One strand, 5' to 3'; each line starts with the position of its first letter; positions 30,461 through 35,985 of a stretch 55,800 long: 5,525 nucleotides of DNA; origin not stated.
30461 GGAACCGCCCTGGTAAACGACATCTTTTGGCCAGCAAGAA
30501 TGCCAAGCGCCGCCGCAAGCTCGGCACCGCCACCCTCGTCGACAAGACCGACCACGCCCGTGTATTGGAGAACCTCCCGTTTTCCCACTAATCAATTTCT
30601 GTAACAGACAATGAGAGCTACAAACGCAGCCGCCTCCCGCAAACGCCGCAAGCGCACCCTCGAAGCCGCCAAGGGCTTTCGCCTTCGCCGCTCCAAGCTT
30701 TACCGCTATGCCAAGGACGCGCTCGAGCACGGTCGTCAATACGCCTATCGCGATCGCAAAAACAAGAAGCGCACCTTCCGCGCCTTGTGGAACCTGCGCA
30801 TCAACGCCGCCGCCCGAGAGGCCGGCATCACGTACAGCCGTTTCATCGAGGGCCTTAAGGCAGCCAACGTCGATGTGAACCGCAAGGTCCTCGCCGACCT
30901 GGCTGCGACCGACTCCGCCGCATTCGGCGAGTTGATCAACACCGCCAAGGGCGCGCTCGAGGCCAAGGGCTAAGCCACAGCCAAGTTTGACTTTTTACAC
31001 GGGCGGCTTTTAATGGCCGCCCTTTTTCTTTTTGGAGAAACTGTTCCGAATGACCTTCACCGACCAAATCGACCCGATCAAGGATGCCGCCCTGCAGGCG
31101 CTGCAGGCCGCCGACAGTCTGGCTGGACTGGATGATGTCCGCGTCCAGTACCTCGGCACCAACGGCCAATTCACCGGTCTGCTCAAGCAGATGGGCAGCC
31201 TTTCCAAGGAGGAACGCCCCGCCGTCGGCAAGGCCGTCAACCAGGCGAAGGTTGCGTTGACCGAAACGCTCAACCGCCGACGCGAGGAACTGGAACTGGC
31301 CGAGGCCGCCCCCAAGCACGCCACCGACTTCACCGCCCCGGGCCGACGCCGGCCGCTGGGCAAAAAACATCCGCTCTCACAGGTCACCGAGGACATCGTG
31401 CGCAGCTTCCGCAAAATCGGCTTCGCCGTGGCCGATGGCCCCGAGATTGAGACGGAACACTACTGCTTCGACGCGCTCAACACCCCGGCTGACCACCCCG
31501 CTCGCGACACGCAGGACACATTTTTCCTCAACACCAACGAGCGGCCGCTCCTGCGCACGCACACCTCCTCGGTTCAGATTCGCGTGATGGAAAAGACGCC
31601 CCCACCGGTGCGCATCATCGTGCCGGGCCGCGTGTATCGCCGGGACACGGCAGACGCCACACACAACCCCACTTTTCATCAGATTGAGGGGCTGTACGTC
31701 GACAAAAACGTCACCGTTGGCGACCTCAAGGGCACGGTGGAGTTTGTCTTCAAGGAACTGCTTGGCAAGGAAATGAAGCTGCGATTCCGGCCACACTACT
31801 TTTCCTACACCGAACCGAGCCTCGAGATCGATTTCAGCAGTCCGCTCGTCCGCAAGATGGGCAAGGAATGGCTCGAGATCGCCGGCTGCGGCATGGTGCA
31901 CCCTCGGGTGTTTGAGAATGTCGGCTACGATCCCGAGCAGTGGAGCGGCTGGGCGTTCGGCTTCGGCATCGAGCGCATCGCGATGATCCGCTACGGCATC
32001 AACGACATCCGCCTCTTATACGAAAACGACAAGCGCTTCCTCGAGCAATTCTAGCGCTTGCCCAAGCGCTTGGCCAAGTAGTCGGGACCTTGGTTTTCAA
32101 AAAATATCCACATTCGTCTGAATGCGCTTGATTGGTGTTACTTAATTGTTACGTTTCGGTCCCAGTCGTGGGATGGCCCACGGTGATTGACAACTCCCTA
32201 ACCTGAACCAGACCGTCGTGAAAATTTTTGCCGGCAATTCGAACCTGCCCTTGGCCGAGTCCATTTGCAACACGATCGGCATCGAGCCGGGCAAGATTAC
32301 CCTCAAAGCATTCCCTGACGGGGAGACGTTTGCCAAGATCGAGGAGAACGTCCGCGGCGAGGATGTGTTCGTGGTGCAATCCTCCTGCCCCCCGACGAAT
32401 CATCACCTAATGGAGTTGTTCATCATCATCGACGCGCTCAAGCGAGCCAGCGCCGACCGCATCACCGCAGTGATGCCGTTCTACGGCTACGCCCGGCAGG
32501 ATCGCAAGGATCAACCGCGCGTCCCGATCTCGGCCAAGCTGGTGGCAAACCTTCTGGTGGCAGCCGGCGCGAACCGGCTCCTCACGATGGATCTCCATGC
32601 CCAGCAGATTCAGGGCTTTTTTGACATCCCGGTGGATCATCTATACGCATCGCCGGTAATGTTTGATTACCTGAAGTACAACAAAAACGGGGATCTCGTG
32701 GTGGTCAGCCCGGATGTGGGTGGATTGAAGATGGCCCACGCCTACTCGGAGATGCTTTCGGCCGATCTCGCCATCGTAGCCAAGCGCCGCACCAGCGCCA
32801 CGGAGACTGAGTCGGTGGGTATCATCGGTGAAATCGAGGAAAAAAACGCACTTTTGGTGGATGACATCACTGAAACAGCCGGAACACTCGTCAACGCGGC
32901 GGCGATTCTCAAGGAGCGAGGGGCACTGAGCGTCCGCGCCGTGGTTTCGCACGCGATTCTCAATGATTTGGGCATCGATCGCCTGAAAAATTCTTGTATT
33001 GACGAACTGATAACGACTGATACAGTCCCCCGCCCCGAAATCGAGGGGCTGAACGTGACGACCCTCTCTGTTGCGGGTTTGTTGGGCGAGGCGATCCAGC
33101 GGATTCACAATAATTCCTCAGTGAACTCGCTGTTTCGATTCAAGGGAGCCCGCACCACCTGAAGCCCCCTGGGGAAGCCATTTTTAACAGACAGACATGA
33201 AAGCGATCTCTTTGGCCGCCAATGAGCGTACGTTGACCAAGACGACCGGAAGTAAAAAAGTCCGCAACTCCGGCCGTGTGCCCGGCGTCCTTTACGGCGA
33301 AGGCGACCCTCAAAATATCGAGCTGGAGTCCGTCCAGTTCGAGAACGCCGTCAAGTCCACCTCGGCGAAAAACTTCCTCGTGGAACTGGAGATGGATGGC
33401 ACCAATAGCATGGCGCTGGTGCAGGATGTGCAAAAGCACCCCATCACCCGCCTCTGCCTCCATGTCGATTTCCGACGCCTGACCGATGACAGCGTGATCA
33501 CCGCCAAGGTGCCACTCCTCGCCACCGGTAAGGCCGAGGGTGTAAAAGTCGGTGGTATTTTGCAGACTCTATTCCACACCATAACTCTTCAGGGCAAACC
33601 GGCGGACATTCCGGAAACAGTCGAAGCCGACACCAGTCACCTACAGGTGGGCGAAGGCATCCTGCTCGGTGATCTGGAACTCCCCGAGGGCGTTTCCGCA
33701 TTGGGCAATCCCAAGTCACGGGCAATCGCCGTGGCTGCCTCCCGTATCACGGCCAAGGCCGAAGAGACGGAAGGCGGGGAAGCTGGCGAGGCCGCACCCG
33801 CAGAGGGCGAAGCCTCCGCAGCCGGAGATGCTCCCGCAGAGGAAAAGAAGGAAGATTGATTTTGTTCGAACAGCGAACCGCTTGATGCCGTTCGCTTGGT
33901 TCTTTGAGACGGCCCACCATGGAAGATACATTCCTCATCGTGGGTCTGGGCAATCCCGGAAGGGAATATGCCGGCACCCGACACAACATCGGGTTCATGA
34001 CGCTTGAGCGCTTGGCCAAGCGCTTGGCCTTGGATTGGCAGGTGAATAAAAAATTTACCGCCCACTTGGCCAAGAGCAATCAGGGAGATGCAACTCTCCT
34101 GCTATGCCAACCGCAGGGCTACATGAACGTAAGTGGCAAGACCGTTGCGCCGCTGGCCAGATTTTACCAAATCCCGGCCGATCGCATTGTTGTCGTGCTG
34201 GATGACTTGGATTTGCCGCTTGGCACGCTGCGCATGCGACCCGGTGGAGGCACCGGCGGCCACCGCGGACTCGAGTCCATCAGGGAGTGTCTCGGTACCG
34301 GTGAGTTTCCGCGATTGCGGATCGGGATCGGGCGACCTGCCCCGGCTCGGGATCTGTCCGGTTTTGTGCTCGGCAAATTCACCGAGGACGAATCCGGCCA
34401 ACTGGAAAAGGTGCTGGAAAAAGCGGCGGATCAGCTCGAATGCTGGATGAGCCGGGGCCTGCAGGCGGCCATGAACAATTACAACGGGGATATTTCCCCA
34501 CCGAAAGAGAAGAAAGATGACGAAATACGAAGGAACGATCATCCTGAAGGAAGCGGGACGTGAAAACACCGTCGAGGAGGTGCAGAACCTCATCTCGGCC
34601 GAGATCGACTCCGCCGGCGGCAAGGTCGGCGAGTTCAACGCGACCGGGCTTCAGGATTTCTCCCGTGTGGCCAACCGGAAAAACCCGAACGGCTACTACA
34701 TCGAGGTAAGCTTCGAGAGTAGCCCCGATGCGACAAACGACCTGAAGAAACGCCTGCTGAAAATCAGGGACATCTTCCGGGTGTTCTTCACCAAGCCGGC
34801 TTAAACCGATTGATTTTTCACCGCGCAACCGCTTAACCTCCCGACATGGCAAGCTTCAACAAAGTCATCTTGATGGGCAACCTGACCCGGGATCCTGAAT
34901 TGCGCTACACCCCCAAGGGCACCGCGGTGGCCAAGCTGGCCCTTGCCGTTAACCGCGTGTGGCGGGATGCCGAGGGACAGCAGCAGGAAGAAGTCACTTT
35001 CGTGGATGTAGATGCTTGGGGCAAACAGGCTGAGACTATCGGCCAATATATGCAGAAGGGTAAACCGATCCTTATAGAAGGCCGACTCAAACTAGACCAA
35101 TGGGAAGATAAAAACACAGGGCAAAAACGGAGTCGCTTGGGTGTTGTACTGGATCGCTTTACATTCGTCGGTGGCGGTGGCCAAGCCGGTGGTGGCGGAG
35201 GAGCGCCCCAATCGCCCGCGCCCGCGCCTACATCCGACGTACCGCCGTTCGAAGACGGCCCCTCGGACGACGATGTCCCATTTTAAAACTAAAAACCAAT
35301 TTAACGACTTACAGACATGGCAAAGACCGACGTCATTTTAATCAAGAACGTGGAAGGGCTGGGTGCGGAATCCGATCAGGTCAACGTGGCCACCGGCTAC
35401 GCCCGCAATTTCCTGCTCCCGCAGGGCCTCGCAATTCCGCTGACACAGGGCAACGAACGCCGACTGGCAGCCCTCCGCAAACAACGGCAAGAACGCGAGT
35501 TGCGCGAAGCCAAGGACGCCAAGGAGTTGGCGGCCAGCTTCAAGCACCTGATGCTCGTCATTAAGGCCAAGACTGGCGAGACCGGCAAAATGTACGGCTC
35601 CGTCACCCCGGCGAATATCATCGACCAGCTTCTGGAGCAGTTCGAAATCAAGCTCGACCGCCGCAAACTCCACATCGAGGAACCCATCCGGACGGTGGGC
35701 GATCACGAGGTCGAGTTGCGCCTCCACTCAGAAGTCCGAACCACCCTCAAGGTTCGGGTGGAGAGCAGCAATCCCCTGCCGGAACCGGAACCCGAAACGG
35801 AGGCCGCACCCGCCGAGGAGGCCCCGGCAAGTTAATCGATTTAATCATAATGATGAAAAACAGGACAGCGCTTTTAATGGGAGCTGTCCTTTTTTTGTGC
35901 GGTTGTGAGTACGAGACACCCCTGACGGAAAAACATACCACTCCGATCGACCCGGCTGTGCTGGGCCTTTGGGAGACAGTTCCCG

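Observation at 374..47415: Hyper-abundant 14-bp perfect palindrome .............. (HIP/REP/uptake-sequence-like element)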

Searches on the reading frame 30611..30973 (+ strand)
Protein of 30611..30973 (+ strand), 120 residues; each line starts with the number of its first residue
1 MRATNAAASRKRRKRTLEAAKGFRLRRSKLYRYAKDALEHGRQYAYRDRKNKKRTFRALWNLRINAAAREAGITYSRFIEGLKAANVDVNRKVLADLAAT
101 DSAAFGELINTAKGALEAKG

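Call 18: search_protein_families(library=pfam, proteins=[window:30611-30973:+])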
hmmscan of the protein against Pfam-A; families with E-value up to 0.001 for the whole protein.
window:30611-30973:+ (120 aa): 1 family
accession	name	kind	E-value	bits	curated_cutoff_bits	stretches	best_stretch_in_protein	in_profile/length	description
PF00453.23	Ribosomal_L20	-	1.8e-39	134.6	30.8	1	2-108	1-107/107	Ribosomal protein L20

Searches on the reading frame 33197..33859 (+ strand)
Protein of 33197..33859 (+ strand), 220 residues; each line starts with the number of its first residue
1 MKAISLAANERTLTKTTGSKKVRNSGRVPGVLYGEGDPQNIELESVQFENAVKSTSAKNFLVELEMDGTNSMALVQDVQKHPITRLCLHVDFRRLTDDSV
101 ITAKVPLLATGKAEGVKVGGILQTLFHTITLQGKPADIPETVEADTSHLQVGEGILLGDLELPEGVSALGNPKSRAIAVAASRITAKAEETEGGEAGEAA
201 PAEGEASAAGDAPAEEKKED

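Call 19: search_protein_families(library=pfam, proteins=[window:33197-33859:+])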
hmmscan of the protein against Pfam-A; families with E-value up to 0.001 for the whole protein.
window:33197-33859:+ (220 aa): 2 families
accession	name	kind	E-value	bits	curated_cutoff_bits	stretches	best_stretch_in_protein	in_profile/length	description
PF01386.24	Ribosomal_L25p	-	5e-22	78.6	23.6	1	6-92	1-82/82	Ribosomal L25p family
PF14693.11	Ribosomal_TL5_C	-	2.9e-20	72.9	27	1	101-182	2-83/84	Ribosomal protein TL5, C-terminal domain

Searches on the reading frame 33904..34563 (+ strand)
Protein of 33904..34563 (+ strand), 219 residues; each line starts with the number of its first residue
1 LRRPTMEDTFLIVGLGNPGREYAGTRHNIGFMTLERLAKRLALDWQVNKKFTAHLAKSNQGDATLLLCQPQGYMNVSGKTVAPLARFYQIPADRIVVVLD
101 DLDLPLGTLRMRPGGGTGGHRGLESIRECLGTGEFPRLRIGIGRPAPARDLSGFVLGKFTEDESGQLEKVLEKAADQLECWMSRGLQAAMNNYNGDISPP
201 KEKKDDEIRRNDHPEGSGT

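Call 19: search_protein_families(library=pfam, proteins=[window:33904-34563:+])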
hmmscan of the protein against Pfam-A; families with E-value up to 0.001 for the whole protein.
window:33904-34563:+ (219 aa): 1 family
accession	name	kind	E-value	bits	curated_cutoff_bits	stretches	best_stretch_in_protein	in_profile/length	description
PF01195.25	Pept_tRNA_hydro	-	1.3e-66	224.4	27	1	11-194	1-183/183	Peptidyl-tRNA hydrolase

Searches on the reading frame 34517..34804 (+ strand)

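Call 19: search_protein_families(library=pfam, proteins=[window:34517-34804:+])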
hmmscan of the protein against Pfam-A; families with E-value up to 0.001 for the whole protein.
window:34517-34804:+ (95 aa): 1 family
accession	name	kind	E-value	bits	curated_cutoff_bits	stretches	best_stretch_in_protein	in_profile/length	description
PF01250.22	Ribosomal_S6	-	8.2e-11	42.4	27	1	3-93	1-90/90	Ribosomal protein S6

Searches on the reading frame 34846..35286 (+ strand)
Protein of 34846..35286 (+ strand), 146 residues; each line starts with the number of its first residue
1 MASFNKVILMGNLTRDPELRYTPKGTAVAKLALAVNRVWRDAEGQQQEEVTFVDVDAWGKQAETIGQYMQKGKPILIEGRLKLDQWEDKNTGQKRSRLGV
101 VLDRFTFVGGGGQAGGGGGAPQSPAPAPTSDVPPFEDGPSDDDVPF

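Call 19: search_protein_families(library=pfam, proteins=[window:34846-35286:+])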
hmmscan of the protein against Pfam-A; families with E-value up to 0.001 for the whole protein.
window:34846-35286:+ (146 aa): 2 families
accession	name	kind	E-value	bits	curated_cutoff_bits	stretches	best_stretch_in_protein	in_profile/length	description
PF00436.31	SSB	-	7e-36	122.9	26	1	4-107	1-103/104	Single-strand binding protein family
PF22657.2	SSB_1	-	0.00015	22.3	27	1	5-82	1-76/91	Another single-strand binding protein family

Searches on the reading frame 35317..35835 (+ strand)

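Call 19: search_protein_families(library=pfam, proteins=[window:35317-35835:+])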
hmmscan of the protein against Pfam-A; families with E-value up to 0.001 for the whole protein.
window:35317-35835:+ (172 aa): 2 families
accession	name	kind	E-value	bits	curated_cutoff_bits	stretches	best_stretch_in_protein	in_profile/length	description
PF03948.19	Ribosomal_L9_C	-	3.2e-26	92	23.2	1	67-149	2-85/86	Ribosomal protein L9, C-terminal domain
PF01281.25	Ribosomal_L9_N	-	3.6e-18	65.3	20.7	1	5-49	2-46/47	Ribosomal protein L9, N-terminal domain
